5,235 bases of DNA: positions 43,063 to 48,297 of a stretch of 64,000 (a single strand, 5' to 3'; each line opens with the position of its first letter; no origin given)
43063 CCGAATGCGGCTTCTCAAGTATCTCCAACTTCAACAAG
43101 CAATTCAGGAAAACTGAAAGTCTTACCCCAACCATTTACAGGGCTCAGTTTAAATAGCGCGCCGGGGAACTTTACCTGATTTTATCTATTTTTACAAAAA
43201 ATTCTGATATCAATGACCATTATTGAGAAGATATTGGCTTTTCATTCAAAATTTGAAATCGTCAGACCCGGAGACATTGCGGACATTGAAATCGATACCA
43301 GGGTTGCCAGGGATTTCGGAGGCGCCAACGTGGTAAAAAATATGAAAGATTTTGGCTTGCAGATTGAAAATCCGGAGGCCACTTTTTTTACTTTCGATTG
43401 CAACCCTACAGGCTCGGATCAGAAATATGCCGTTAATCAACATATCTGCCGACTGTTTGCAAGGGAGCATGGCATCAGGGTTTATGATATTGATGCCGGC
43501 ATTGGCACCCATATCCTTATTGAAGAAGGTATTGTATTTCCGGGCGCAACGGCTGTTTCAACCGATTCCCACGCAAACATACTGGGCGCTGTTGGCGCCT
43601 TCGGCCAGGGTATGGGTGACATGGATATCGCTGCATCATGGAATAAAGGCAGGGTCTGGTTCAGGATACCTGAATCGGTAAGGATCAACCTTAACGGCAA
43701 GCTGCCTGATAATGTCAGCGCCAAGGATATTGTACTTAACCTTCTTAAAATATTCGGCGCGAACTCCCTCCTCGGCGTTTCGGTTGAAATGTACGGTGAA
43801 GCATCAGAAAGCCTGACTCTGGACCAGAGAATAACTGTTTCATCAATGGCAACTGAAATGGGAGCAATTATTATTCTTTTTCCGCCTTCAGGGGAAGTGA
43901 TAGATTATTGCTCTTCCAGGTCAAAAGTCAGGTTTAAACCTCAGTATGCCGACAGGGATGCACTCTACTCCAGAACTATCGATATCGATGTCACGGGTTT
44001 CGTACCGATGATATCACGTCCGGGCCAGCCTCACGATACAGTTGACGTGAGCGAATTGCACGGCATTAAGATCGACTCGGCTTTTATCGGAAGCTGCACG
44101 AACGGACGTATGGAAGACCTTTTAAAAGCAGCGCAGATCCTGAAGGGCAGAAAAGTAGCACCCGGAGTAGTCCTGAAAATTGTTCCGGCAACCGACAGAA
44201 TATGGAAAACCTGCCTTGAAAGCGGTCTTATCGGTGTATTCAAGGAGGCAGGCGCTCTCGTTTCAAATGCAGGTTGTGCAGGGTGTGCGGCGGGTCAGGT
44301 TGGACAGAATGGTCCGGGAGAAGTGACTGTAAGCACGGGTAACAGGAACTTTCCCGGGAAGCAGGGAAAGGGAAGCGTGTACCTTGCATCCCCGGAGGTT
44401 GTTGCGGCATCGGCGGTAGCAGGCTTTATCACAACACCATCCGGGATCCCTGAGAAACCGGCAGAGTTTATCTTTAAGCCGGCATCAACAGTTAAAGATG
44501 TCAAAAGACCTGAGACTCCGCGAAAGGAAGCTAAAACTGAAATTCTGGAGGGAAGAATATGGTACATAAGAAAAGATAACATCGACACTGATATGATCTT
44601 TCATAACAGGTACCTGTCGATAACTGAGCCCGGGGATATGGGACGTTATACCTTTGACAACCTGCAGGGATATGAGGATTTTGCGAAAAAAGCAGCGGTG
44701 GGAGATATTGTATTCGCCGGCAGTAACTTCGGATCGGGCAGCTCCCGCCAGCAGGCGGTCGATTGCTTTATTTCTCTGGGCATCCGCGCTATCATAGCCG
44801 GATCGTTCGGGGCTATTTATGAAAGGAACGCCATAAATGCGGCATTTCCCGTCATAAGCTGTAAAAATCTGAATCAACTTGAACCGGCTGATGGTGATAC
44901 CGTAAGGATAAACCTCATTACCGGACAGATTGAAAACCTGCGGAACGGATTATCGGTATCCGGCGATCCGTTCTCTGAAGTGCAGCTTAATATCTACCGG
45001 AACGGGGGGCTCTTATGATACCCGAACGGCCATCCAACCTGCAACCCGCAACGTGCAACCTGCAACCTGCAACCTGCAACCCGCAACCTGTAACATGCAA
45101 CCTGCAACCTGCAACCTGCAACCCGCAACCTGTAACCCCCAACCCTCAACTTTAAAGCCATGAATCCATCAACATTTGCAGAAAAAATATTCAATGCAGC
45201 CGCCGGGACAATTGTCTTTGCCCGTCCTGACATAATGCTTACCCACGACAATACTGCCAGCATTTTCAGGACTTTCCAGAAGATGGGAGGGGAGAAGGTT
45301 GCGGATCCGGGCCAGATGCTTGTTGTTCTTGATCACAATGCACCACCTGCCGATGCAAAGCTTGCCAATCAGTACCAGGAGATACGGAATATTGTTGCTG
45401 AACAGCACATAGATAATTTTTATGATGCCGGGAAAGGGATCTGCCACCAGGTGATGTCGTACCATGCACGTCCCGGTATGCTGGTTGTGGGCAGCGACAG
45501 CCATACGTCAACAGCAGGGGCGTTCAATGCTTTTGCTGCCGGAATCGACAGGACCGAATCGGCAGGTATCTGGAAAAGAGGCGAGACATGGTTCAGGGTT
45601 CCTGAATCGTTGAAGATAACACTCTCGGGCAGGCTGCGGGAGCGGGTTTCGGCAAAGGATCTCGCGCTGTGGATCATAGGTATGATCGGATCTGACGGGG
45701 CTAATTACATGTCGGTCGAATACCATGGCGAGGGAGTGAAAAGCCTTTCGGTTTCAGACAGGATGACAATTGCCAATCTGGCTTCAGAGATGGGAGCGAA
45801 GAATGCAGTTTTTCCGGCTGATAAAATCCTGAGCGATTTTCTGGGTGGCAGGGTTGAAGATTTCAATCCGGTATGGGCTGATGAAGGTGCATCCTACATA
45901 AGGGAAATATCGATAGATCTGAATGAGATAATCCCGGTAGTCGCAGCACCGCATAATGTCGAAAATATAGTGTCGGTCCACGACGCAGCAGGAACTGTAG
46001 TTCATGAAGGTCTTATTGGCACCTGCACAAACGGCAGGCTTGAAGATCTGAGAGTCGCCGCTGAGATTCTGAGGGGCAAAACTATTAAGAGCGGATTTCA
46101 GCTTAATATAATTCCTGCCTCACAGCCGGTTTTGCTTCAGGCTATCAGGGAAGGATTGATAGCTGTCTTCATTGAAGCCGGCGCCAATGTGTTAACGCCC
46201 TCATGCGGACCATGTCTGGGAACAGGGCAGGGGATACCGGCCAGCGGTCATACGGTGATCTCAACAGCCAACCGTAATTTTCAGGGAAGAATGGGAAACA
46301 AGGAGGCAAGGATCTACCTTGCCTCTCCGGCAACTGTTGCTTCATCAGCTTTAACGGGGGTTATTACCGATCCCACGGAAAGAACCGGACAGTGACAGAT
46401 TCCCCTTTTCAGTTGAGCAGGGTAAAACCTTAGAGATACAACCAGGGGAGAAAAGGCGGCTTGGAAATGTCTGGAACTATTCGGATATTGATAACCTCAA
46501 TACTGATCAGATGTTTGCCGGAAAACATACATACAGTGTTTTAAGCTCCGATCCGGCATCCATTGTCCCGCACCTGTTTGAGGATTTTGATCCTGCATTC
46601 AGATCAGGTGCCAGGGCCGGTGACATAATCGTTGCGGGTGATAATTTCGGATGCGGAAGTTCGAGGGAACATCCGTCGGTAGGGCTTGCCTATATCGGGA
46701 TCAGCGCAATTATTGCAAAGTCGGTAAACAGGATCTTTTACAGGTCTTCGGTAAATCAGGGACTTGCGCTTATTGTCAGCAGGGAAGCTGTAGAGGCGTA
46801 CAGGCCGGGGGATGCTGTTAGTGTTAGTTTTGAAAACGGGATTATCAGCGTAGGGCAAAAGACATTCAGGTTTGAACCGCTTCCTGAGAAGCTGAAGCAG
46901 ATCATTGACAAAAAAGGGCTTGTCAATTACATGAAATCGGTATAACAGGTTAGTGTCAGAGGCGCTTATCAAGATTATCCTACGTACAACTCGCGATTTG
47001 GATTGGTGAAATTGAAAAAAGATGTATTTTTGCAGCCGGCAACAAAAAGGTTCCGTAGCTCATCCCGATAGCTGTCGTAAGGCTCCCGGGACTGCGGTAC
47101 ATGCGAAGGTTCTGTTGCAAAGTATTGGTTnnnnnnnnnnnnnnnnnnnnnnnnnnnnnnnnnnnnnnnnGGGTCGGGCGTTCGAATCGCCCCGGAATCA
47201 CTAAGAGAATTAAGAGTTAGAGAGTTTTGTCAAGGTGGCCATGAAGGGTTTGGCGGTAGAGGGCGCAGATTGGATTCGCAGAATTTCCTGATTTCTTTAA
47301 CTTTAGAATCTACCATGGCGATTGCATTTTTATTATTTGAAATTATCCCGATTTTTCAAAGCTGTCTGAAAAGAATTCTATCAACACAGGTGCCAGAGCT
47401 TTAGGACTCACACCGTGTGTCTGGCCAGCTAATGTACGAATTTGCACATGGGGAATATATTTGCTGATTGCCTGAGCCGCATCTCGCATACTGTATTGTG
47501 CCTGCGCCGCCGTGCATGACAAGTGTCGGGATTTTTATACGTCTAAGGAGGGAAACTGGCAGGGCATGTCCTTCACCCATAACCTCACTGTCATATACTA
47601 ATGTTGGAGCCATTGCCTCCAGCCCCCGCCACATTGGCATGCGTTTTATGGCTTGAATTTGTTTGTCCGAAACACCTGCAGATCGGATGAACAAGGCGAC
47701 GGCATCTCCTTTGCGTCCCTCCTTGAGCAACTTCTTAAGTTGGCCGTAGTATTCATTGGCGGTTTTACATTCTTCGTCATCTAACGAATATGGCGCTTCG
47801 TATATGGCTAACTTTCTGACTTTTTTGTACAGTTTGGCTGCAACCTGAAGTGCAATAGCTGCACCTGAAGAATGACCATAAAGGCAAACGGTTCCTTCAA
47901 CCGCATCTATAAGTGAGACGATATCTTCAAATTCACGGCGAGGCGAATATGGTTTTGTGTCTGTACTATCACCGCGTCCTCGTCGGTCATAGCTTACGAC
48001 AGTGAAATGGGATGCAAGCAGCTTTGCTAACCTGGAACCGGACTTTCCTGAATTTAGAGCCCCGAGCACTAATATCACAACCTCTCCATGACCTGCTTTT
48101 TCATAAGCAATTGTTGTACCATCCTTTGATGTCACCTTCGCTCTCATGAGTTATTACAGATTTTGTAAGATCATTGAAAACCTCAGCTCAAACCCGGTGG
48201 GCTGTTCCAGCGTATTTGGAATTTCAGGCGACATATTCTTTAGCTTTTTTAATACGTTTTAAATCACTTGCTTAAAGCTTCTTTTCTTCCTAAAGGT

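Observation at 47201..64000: Integron-type gene-cassette array (23 co-oriented ORFs with attC-like palindromes), no integrase in the window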

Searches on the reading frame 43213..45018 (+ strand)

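Call 71: search_protein_families(library=pfam, proteins=[window:43213-45018:+], max_evalue=0.001)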
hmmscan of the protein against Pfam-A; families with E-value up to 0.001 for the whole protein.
window:43213-45018:+ (601 aa): 2 families
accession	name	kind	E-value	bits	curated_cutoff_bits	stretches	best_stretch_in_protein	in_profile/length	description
PF00330.25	Aconitase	-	1.2e-83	282.2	28.7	2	19-281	13-305/463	Aconitase family (aconitate hydratase)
PF00694.25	Aconitase_C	-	2.8e-13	50.8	22.8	1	498-544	76-122/131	Aconitase C-terminal domain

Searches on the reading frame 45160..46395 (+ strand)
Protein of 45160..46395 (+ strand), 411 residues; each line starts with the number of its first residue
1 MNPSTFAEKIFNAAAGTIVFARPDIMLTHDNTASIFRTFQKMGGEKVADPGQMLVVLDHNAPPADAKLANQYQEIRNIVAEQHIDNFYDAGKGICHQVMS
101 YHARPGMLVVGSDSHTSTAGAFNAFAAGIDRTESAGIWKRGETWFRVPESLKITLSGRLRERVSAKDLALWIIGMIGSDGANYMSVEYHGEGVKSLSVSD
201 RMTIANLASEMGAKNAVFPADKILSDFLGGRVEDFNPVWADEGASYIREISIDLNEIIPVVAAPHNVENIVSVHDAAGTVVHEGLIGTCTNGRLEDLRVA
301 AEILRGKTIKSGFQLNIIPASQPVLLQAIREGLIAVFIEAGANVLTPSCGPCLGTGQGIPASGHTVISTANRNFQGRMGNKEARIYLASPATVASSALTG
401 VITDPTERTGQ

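Call 71: search_protein_families(library=pfam, proteins=[window:45160-46395:+], max_evalue=0.001)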
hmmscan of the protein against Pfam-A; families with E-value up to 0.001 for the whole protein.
window:45160-46395:+ (411 aa): 1 family
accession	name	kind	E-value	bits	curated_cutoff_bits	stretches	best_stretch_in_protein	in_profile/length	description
PF00330.25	Aconitase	-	1.4e-93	314.8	28.7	2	15-276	13-306/463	Aconitase family (aconitate hydratase)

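Call 72: find_related_loci(query=window:45160-46395:+, collection=metagenome_contigs, flank=10000)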
Query window:45160-46395:+ (411 aa) in metagenome_contigs; peptide patterns used: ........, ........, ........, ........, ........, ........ (x = any residue, [..] = any of these).
600 stretches matched a pattern (row limit reached: there are more); 520 encode a relative of the query (tblastn E <= 1e-3); the best 80 are kept; 80 distinct loci.
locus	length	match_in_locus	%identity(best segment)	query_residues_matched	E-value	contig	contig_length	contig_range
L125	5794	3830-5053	79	1-411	0e+0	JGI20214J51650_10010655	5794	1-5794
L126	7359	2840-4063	79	1-411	0e+0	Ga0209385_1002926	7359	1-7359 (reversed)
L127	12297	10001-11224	79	1-411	0e+0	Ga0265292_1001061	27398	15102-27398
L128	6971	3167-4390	79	1-411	0e+0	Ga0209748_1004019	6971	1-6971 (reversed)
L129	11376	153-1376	79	1-411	0e+0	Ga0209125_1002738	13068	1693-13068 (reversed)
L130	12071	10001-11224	80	1-411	0e+0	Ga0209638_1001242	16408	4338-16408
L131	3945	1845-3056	80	1-407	0e+0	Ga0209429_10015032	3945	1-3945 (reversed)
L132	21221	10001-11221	79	1-410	0e+0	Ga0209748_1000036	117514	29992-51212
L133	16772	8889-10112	79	1-411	0e+0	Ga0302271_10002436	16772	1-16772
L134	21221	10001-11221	79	1-410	0e+0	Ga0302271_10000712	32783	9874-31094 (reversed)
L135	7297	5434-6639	80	1-405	0e+0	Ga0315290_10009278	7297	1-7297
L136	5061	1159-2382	79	1-411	0e+0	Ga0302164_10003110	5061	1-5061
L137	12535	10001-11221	79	1-407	0e+0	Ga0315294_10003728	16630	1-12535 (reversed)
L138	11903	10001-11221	81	1-407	0e+0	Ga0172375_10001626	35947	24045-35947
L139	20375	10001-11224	77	1-411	0e+0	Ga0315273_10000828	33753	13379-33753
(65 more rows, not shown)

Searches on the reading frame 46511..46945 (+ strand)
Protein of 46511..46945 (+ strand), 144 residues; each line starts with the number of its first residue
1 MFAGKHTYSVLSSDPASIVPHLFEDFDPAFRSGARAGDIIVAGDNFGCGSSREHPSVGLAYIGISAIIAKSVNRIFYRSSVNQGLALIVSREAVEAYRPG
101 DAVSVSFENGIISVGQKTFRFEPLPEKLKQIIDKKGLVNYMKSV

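Call 71: search_protein_families(library=pfam, proteins=[window:46511-46945:+], max_evalue=0.001)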
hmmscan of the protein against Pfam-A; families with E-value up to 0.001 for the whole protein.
window:46511-46945:+ (144 aa): 1 family
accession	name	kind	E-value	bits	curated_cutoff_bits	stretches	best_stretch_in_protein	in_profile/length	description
PF00694.25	Aconitase_C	-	5.7e-16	59.5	22.8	1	36-85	73-123/131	Aconitase C-terminal domain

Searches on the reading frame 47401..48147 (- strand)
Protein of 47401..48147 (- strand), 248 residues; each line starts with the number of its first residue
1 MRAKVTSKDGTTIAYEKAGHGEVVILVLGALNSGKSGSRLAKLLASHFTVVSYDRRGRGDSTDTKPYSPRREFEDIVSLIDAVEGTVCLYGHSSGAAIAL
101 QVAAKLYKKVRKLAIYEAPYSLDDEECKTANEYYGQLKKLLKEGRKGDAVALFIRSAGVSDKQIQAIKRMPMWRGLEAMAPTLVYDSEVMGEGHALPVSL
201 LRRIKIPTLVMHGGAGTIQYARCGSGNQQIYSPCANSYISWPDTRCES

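Call 8: search_protein_families(library=pfam, proteins=[window:47401-48147:-], max_evalue=0.01)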
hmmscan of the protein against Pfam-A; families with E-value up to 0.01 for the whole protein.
window:47401-48147:- (248 aa): 4 families
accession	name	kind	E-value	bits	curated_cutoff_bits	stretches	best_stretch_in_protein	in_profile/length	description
PF12697.13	Abhydrolase_6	-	6.4e-14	53.6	26.3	1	39-144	19-115/217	Alpha/beta hydrolase family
PF00561.26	Abhydrolase_1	-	9.3e-10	39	25.8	1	23-163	2-150/245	alpha/beta hydrolase fold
PF12146.15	Hydrolase_4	-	1.1e-09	38.4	27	1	23-216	6-202/239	Serine aminopeptidase, S33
PF02129.25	Peptidase_S15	-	0.0005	20.3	23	1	43-124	47-134/262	X-Pro dipeptidyl-peptidase (S15 family)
